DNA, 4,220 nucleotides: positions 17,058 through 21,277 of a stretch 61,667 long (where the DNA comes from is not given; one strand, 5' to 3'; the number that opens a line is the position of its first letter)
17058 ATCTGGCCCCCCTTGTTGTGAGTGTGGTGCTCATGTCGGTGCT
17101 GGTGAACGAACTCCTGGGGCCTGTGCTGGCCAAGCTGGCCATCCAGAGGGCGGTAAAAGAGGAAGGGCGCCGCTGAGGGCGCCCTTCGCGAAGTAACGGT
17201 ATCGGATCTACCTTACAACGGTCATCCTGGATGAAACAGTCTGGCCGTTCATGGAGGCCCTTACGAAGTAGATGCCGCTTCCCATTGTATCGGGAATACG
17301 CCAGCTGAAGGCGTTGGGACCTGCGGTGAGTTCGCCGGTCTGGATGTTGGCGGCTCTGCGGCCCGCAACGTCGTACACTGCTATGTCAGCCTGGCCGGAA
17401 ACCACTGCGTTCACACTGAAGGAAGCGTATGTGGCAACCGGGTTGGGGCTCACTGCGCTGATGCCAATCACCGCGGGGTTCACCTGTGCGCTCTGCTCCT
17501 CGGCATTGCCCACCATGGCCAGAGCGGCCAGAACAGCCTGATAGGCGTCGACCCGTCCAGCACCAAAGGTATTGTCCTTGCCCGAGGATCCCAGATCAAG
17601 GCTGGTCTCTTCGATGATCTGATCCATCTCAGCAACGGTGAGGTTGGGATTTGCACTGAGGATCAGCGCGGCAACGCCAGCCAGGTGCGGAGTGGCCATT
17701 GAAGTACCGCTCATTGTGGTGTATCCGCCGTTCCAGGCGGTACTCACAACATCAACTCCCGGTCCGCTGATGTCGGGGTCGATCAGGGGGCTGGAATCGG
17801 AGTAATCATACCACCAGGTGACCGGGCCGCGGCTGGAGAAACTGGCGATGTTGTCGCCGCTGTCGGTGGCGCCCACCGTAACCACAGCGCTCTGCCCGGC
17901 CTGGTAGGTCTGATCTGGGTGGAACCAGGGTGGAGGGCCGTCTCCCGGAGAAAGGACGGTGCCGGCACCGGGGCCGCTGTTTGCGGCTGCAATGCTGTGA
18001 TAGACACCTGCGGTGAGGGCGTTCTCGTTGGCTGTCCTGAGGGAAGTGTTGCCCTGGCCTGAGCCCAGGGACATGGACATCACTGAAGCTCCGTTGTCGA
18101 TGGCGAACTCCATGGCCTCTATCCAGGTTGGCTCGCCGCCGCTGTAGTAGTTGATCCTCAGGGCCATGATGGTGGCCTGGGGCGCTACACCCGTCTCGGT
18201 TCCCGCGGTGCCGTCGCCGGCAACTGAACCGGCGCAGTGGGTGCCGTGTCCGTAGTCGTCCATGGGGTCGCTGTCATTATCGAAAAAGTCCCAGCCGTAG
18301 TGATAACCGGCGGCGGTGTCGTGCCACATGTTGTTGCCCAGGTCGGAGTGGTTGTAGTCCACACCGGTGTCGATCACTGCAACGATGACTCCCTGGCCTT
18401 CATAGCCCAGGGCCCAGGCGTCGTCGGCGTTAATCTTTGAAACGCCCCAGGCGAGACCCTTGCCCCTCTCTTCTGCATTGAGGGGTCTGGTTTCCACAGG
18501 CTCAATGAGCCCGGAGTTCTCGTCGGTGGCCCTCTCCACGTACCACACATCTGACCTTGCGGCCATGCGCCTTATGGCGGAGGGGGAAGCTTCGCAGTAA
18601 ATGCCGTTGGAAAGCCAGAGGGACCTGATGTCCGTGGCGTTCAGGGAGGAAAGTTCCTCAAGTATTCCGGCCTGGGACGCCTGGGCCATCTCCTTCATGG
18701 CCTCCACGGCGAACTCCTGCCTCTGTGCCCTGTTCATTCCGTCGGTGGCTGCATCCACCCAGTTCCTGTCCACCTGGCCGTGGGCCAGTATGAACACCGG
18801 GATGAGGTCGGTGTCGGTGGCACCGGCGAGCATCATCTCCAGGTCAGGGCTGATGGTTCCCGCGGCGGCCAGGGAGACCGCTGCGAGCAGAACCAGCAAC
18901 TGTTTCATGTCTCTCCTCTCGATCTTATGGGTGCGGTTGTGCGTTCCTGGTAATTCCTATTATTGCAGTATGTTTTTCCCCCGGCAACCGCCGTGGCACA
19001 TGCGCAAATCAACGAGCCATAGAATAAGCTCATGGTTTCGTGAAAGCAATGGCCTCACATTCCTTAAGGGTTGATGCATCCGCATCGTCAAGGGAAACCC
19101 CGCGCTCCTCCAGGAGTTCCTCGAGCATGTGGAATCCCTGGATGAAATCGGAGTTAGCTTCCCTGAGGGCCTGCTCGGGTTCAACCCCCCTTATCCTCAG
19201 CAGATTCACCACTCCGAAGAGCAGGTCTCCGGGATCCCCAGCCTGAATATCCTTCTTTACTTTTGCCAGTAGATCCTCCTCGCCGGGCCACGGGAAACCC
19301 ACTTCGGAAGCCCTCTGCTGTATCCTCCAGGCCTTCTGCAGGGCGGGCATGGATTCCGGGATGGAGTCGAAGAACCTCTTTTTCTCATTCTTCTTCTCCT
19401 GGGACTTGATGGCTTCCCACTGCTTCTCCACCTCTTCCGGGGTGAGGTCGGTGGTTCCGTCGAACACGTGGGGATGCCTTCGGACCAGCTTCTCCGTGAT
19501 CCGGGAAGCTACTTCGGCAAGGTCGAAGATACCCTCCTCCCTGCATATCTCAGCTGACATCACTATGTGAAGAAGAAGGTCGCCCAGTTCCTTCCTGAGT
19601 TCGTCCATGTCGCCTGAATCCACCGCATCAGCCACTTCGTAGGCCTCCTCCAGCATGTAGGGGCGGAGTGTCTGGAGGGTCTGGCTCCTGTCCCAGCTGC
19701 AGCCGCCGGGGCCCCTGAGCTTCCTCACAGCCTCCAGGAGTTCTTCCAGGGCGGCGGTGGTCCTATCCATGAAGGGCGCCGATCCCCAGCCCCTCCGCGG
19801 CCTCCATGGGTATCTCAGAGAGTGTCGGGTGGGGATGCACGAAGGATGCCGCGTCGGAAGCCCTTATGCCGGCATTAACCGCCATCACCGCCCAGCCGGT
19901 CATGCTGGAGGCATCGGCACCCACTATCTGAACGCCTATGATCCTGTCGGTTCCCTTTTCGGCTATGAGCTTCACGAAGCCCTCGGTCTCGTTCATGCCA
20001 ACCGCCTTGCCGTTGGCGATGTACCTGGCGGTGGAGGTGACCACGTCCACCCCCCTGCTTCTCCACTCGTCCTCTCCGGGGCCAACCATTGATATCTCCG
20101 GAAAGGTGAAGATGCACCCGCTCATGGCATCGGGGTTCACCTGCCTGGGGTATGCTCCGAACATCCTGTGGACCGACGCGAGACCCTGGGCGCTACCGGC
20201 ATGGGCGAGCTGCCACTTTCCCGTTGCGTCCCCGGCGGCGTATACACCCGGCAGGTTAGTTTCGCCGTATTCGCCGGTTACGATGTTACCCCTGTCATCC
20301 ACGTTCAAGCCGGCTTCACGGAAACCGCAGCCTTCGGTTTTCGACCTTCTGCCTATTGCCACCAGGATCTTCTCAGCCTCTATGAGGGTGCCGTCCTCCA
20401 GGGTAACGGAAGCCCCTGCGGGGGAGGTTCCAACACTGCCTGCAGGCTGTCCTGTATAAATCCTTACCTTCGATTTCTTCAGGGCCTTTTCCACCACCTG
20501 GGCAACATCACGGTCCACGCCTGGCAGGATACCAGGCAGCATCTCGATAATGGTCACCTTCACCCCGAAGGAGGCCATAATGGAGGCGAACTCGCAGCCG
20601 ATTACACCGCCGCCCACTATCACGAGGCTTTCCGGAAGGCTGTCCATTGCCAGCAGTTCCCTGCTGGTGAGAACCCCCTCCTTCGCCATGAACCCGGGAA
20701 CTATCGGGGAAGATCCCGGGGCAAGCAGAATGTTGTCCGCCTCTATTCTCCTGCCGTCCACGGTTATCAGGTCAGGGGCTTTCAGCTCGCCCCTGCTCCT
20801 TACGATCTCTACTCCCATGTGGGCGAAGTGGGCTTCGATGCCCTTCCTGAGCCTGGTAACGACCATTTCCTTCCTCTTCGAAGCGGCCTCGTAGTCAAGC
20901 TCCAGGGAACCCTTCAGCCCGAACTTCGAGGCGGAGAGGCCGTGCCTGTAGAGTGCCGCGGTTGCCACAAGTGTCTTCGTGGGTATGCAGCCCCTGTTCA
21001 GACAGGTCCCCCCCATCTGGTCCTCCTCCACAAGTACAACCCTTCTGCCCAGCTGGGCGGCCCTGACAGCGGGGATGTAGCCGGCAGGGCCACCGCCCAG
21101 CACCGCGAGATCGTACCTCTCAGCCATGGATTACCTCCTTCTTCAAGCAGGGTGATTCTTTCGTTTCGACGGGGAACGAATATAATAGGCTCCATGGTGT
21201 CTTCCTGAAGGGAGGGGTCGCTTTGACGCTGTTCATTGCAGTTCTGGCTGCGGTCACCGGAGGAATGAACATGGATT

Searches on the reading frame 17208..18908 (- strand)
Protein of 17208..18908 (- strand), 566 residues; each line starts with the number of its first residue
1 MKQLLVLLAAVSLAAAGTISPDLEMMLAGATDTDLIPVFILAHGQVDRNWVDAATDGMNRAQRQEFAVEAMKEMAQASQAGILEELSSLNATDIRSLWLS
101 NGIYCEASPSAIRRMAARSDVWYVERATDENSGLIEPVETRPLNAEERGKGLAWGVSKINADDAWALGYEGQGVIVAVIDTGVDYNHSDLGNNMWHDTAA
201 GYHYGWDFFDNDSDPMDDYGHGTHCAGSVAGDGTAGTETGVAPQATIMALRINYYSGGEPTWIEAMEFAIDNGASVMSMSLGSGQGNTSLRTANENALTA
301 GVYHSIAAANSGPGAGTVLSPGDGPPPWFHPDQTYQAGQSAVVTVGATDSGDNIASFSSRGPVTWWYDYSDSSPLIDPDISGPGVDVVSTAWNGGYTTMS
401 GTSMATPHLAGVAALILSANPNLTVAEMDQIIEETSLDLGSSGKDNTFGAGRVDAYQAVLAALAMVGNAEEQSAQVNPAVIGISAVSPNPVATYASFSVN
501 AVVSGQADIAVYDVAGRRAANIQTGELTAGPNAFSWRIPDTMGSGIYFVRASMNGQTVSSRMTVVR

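Call 21: search_protein_families(library=ncbifam, proteins=[window:17208-18908:-], max_evalue=0.00001)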
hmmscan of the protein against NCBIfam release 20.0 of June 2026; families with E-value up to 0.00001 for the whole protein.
window:17208-18908:- (566 aa): 8 families
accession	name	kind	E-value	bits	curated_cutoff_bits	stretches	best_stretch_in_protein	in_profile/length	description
TIGR03921.1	T7SS_mycosin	equivalog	1.1e-38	133.2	278.75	1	160-490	2-316/353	type VII secretion-associated serine protease mycosin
NF040553.1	SGO_0316_fam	subfamily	7e-19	67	1400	2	195-310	334-463/1486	SGO_0316/SGO_0317 family LPXTG-anchored serine peptidase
NF033595.1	denti_PrtP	equivalog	2.1e-17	63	300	1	334-460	382-503/606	dentilisin complex serine proteinase subunit PrtP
NF051851.1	AtpSerPepEprS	equivalog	4.7e-15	54.7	1700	2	380-442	281-343/988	autotransporter serine peptidase EprS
NF040809.1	germ_prot_CspBA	exception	4e-11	41.3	1250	1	339-417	402-473/1099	bifunctional germination protease/germinant receptor pseudoprotease CspBA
NF040808.2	CspC_non_triad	exception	4.6e-11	41.8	675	1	339-418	427-499/556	bile acid germinant receptor pseudoprotease CspC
NF049966.1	QH_SP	equivalog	1.1e-09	37.9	165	0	176-303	2-117/219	subtilisin-like serine protease QhpE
TIGR04183.1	Por_Secre_tail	domain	6.1e-09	35.7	23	1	486-563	1-70/72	T9SS type A sorting domain-containing protein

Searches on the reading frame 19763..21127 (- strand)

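Call 21: search_protein_families(library=ncbifam, proteins=[window:19763-21127:-], max_evalue=0.00001)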
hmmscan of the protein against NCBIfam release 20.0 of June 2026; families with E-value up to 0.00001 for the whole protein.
window:19763-21127:- (454 aa): 49 families (the best 25 are shown)
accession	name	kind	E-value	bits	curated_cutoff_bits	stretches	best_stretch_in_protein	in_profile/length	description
TIGR01350.1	lipoamide_DH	equivalog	2e-137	458.7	408.8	1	5-447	2-454/461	dihydrolipoyl dehydrogenase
TIGR02053.1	MerA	equivalog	2.9e-92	310.1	454.45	1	5-438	1-444/465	mercury(II) reductase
NF004776.0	PRK06116.1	equivalog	1.1e-84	285.1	480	1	1-438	1-444/450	glutathione-disulfide reductase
NF005883.0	PRK07845.1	equivalog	7.4e-83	279.1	479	1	7-445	5-457/466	NAD(P)H-quinone dehydrogenase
NF004991.0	PRK06370.1-3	subfamily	9.6e-83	278.4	620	1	2-444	33-484/509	FAD-containing oxidoreductase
NF004943.0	PRK06292.2-1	equivalog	5.4e-82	276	432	1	3-444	2-452/456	dihydrolipoyl dehydrogenase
NF003585.0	PRK05249.1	equivalog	1.1e-80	271.6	465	1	3-438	5-448/464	Si-specific NAD(P)(+) transhydrogenase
NF004992.0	PRK06370.1-4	equivalog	6.5e-80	268.8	629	1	1-439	1-447/459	FAD-containing oxidoreductase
TIGR01424.1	gluta_reduc_2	equivalog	7.1e-80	268.8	606.05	1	5-438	3-440/446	glutathione-disulfide reductase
NF004947.0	PRK06292.2-5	equivalog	1.3e-78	265.1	592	1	3-444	2-455/474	dihydrolipoyl dehydrogenase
NF005884.0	PRK07846.1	equivalog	3.7e-78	263.2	501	1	3-442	2-446/454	mycothione reductase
NF004945.0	PRK06292.2-3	equivalog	4.6e-73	246.7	494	1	3-438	2-443/457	dihydrolipoyl dehydrogenase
TIGR03452.1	mycothione_red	equivalog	6.1e-73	246.2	635.65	1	4-443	2-448/452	mycothione reductase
NF004946.0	PRK06292.2-4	subfamily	3.4e-71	240.4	634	1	3-444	2-467/487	dihydrolipoyl dehydrogenase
TIGR01421.1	gluta_reduc_1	equivalog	3.5e-64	217.7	556.15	1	4-438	2-444/450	glutathione-disulfide reductase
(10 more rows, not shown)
